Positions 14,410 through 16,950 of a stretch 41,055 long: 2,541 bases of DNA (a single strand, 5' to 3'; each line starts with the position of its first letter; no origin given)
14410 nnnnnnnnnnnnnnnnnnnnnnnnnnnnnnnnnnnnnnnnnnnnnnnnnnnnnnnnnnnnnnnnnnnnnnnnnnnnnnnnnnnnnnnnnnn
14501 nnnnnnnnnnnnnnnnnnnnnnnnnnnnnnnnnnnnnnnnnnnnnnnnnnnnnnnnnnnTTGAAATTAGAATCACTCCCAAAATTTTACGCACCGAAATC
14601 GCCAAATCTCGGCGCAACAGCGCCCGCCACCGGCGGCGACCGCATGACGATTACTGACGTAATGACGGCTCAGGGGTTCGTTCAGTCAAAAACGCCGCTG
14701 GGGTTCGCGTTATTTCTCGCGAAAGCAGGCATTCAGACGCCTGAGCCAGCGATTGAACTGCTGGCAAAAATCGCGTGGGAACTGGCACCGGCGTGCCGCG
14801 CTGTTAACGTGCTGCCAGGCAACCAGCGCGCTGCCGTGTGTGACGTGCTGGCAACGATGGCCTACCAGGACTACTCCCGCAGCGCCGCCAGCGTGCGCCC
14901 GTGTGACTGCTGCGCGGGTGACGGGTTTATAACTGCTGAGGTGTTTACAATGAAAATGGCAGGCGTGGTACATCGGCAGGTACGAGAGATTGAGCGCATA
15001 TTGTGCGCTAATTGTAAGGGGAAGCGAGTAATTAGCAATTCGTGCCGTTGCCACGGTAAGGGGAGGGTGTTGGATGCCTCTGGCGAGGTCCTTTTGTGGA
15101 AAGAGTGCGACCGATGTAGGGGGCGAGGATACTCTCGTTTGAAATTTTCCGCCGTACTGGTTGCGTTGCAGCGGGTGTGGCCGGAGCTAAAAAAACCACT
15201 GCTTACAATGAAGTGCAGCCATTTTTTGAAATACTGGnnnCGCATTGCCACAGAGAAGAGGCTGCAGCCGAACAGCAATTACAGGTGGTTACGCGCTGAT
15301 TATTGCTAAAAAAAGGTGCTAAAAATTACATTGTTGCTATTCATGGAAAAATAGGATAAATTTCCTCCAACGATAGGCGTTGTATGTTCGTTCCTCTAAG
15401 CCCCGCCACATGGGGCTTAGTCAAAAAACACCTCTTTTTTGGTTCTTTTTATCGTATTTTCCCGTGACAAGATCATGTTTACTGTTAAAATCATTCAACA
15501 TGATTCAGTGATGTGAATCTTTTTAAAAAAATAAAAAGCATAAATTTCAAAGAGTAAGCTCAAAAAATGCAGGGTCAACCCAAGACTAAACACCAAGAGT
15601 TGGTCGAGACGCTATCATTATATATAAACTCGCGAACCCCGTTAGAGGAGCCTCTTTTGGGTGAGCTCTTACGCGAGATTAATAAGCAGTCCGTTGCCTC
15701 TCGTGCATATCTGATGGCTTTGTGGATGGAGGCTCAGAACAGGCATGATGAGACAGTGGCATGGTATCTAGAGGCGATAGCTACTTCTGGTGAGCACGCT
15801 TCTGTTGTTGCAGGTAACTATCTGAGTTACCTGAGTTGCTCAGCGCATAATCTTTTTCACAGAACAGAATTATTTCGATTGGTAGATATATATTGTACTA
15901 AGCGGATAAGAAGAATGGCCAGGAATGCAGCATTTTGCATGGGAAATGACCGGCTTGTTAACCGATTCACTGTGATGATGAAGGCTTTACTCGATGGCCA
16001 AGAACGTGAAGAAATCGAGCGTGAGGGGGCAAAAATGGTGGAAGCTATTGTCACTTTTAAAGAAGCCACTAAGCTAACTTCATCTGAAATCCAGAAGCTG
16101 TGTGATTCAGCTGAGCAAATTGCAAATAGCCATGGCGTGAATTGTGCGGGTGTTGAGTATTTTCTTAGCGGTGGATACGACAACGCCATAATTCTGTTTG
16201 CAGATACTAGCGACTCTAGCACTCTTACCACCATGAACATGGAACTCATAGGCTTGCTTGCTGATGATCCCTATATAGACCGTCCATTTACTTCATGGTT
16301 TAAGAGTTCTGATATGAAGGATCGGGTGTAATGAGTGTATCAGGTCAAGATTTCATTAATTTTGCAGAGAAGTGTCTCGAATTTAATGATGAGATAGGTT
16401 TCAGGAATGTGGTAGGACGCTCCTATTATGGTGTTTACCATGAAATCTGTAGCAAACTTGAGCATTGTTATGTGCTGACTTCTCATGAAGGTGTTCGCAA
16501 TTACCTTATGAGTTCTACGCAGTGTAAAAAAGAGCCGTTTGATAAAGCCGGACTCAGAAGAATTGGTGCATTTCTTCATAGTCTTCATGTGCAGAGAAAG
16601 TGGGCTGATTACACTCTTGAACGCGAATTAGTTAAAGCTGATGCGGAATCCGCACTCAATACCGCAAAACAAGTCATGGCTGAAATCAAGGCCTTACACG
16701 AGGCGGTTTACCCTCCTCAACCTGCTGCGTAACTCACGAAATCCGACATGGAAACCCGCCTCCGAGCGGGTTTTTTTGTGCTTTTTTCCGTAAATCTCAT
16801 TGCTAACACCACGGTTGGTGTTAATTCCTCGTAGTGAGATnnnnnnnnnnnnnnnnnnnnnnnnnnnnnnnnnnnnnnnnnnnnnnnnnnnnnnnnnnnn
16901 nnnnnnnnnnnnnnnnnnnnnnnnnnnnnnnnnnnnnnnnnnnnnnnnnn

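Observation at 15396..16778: Two-gene AT-rich cassette between Q and the lysis genes, with HEPN-like second protein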

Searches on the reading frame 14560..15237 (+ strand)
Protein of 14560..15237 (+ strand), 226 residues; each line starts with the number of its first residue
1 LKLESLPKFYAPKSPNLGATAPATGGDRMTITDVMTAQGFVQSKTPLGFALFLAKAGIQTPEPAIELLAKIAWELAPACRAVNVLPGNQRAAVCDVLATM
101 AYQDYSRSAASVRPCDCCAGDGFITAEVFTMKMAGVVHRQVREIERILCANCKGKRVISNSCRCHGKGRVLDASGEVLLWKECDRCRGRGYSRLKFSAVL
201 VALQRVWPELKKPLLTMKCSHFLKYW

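Call 4: search_protein_families(library=pfam, proteins=[window:14560-15237:+], max_evalue=1)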
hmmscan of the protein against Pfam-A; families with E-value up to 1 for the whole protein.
window:14560-15237:+ (226 aa): 3 families
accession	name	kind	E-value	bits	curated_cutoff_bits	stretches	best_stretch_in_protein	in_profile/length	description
PF03589.19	Antiterm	-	2.3e-25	89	26.7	2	24-109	2-87/87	Antitermination protein Q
PF00684.25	DnaJ_CXXCXGXG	-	0.00038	21.1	32.7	1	149-191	1-52/65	DnaJ central domain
PF20833.2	RNase_E_G_Thio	-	0.28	11.8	26.8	1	183-210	2-29/86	RNase E/G, Thioredoxin-like domain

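Call 6: search_protein_families(library=phrogs, proteins=[window:14560-15237:+], max_evalue=0.1)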
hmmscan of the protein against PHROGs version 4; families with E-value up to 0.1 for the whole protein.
window:14560-15237:+ (226 aa): 7 families
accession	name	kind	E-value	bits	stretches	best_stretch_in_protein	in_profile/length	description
phrog_127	-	transcription regulation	3.8e-71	240.7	1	1-213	1-219/253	anti-termination protein Q-like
phrog_25523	-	transcription regulation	1.5e-33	117.3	1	1-133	1-135/166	anti-termination protein Q-like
phrog_21867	-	unknown function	3.2e-18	66.7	1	1-56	1-56/58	-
phrog_19003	-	unknown function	1.2e-07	32.9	1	139-205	2-73/114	-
phrog_3931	-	unknown function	0.0073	17.4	0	181-193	30-42/59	-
phrog_14336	-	unknown function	0.066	13.5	1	138-191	135-193/363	-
phrog_8897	-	unknown function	0.081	14.4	1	150-191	74-114/119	-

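Call 7: search_protein_families(library=ncbifam, proteins=[window:14560-15237:+], max_evalue=1)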
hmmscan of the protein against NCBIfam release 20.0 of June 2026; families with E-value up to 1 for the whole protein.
window:14560-15237:+ (226 aa): 4 families
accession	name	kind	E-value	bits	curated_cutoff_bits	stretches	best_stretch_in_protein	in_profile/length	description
NF058604.1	RtpA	equivalog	0.00038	20.5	65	1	149-179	12-44/50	anti-TRAP protein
NF008035.0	PRK10767.1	subfamily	0.0074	15.4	338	1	138-191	133-191/374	molecular chaperone DnaJ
TIGR02349.1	DnaJ_bact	equivalog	0.035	13.5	377.2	2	142-191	139-197/354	molecular chaperone DnaJ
TIGR02642.1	phage_xxxx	hypoth_equivalog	0.077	12.6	101.4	1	2-73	4-74/267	TIGR02642 family protein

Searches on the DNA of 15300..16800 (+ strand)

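Call 8: search_dna_similar(query=window:15300-16800:+, collection=phages, mode=near, max_rows=25)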
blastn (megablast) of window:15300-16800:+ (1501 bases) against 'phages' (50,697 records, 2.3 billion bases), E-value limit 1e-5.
No match.

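Call 9: search_dna_similar(query=window:15300-16800:+, collection=ecoli_genomes, mode=near, max_rows=25)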
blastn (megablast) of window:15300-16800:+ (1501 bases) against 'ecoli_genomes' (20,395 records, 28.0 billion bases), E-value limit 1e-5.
Records with a match: 146; places in all: 147; records where one place covers at least 80% of the query: 0.
Genomes with a match: 146 of 5426; with a place that covers at least 80% of the query: 0. Places per genome that has any: lowest 1, median 1, highest 2. On chromosomes: 147 places; on plasmids: 0.
Best place of each record, by identity: >=99% 146.
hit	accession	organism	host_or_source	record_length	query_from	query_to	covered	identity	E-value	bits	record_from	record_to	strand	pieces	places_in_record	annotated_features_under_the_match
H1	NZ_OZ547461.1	Escherichia coli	Homo sapiens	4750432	372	407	2%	100.0%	2e-7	68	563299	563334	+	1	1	CRISPR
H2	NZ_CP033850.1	Escherichia coli strain FDAARGOS_497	Homo sapiens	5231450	1050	1082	2%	100.0%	9e-6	62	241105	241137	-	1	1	CRISPR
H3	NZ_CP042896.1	Escherichia coli strain CFSAN061771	missing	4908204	1050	1082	2%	100.0%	9e-6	62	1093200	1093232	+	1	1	CRISPR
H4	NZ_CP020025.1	Escherichia coli strain WB61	Rupornis magnirostris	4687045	1050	1082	2%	100.0%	9e-6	62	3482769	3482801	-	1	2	CRISPR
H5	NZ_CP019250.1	Escherichia coli strain 13KWH46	Homo sapiens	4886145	618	650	2%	100.0%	9e-6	62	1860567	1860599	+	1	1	CRISPR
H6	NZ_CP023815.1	Escherichia coli strain IMT16316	wild bird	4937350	1050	1082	2%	100.0%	9e-6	62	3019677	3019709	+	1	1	CRISPR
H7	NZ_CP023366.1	Escherichia coli strain 1428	canine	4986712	1050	1082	2%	100.0%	9e-6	62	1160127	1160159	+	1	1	CRISPR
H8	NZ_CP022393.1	Escherichia coli strain E62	rat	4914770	618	650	2%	100.0%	9e-6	62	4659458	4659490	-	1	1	CRISPR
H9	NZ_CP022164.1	Escherichia coli strain M160133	Homo sapiens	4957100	1050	1082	2%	100.0%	9e-6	62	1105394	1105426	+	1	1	CRISPR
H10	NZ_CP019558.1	Escherichia coli strain KSC207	porcine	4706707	618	650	2%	100.0%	9e-6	62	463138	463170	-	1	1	CRISPR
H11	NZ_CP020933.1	Escherichia coli strain HB-Coli0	chicken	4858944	618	650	2%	100.0%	9e-6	62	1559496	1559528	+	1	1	CRISPR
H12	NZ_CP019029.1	Escherichia coli strain Ecol_881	Homo sapiens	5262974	1050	1082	2%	100.0%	9e-6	62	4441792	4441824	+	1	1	CRISPR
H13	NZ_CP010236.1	Escherichia coli strain S42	not applicable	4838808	618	650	2%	100.0%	9e-6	62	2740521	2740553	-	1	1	CRISPR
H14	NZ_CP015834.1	Escherichia coli strain MS6198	Homo sapiens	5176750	1050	1082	2%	100.0%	9e-6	62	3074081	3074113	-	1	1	CRISPR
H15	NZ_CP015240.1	Escherichia coli strain 2011C-3911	Homo sapiens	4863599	618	650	2%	100.0%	9e-6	62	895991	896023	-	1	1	CRISPR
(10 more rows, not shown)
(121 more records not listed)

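Call 45: get_annotated_region(hit=H2, flank=1500)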
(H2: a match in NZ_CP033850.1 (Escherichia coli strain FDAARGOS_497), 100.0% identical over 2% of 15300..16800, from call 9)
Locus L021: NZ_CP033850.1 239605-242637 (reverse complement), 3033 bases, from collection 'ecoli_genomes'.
description: Escherichia coli strain FDAARGOS_497 chromosome, complete genome
organism: Escherichia coli strain FDAARGOS_497 (NCBI taxid 562)
replicon: chromosome; assembly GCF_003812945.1
host: Homo sapiens; source: UCC isolate; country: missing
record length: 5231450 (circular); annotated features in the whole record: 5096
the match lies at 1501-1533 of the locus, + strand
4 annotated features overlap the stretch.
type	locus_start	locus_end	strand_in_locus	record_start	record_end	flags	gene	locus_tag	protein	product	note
CDS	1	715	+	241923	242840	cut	cas1e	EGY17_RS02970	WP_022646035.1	type I-E CRISPR-associated endonuclease Cas1e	-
CDS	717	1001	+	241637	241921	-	cas2e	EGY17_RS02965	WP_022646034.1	type I-E CRISPR-associated endoribonuclease Cas2e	-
direct_repeat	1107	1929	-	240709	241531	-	-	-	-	CRISPR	-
CDS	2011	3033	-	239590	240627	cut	iap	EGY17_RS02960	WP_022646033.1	alkaline phosphatase isozyme conversion aminopeptidase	-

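Call 46: get_annotated_region(hit=H5, flank=1500)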
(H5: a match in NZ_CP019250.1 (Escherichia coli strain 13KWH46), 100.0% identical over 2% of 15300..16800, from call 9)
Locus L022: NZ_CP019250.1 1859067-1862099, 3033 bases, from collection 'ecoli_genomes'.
description: Escherichia coli strain 13KWH46 chromosome, complete genome
organism: Escherichia coli strain 13KWH46 (NCBI taxid 562)
replicon: chromosome; assembly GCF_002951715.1
host: Homo sapiens; source: urine; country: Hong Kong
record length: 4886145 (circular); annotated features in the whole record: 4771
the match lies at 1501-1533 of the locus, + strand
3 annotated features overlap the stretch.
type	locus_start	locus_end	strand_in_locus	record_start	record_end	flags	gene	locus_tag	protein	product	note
CDS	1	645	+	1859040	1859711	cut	queE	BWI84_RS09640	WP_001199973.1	7-carboxy-7-deazaguanine synthase QueE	-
direct_repeat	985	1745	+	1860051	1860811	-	-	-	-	CRISPR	-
CDS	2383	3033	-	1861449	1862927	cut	ygcE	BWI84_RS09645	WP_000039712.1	FGGY-family carbohydrate kinase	-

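Call 47: get_annotated_region(hit=H1, flank=1500)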
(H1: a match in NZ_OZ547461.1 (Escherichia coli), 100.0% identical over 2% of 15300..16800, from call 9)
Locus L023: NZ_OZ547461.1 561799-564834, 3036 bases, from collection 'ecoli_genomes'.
description: Escherichia coli isolate AB66 chromosome 1, complete sequence
organism: Escherichia coli (NCBI taxid 562)
replicon: chromosome; assembly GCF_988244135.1
host: Homo sapiens; source: rectal screening swab; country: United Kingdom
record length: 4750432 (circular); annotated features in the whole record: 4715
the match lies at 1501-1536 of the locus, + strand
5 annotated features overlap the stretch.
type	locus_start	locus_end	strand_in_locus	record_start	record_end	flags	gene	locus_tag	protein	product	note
CDS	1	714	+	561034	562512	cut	ygcE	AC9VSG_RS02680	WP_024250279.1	FGGY-family carbohydrate kinase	-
direct_repeat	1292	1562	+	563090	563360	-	-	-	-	CRISPR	-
CDS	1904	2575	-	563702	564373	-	queE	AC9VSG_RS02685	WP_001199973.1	7-carboxy-7-deazaguanine synthase QueE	-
CDS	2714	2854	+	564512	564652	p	yqcG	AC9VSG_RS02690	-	cell envelope stress response protein YqcG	internal stop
CDS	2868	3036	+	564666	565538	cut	ygcG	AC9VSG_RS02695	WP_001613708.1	TPM domain-containing protein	-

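Call 89: search_dna_similar(query=L001:7150-8480:+, collection=ecoli_genomes, mode=near, max_rows=25, rows=spread)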
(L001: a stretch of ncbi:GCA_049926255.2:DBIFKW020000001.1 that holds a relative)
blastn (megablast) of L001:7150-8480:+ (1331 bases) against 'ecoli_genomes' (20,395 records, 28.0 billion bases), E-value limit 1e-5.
No match.

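Call 90: search_dna_similar(query=L015:6900-8200:+, collection=ecoli_genomes, mode=near, max_rows=25, rows=spread)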
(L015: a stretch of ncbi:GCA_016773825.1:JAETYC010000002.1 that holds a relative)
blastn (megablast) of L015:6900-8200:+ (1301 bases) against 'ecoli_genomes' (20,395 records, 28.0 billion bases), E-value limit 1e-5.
Records with a match: 8; places in all: 9; records where one place covers at least 80% of the query: 2.
Genomes with a match: 8 of 5426; with a place that covers at least 80% of the query: 2. Places per genome that has any: lowest 1, median 1, highest 2. On chromosomes: 9 places; on plasmids: 0.
Best place of each record, by identity: >=99% 6; 95-99% 2.
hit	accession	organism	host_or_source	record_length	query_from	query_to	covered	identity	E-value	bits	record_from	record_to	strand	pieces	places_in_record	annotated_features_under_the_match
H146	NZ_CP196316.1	Escherichia coli strain AH19B041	Homo sapiens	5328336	1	1301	100%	99.7%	0e+0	2381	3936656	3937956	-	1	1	hypothetical protein (x2)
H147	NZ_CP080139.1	Escherichia coli strain PK8241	chicken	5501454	1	1301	100%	99.6%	0e+0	2375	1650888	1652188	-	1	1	hypothetical protein (x2)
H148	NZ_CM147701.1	Escherichia coli strain 25-07338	Homo sapiens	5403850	1266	1301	3%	100.0%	2e-7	68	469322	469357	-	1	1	none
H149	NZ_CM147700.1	Escherichia coli strain 25-07233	Homo sapiens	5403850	1266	1301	3%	100.0%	2e-7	68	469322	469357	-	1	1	none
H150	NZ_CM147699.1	Escherichia coli strain 25-06685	Homo sapiens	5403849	1266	1301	3%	100.0%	2e-7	68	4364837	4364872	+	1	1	none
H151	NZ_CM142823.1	Escherichia coli strain LB858871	Homo sapiens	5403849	1266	1301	3%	100.0%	2e-7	68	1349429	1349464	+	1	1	none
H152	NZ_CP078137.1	Escherichia coli strain Sx181-0-1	urine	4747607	1266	1301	3%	97.2%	7e-6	62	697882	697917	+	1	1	none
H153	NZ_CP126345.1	Escherichia coli strain DX6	water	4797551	1266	1301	3%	97.2%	7e-6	62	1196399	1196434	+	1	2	none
